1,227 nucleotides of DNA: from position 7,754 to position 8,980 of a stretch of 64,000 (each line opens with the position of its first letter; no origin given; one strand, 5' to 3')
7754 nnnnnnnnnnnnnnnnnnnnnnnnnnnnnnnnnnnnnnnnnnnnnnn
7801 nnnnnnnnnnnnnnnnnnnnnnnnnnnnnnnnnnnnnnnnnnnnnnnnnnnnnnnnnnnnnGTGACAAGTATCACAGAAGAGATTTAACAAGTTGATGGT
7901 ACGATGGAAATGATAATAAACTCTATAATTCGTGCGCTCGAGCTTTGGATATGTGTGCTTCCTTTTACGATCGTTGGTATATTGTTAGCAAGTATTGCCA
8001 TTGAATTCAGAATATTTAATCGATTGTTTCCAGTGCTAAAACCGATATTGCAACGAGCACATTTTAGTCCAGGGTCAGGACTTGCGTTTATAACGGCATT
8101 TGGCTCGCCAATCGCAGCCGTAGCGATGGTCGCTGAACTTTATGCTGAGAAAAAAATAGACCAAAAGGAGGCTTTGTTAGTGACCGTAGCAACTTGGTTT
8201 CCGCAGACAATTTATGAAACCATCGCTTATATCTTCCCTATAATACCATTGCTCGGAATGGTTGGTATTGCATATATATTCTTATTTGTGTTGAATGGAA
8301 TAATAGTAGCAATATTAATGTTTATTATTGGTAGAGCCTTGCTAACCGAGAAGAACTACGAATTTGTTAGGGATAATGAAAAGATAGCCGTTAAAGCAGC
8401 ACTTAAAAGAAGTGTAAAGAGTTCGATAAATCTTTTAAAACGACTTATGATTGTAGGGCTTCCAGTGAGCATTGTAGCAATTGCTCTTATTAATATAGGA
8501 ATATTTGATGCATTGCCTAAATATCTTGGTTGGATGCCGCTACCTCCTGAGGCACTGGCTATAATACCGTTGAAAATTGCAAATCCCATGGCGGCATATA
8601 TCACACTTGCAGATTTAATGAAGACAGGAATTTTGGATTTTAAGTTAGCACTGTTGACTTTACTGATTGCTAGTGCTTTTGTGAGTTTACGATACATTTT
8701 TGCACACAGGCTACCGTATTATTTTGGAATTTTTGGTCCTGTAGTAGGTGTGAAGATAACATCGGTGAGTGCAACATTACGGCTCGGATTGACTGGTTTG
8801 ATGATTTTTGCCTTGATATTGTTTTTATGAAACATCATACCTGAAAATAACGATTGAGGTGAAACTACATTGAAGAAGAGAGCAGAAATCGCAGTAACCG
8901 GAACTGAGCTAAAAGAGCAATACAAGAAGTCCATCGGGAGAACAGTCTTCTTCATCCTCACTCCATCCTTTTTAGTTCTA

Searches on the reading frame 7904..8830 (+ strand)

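Call 58: search_protein_families(library=pfam, proteins=[window:7904-8830:+], max_evalue=0.001)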
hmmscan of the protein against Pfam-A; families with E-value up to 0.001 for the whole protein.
window:7904-8830:+ (308 aa): 1 family
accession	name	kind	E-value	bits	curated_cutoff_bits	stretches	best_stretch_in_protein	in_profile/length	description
PF07670.19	Gate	-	1.4e-05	25.9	29.6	1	18-110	4-98/104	Nucleoside recognition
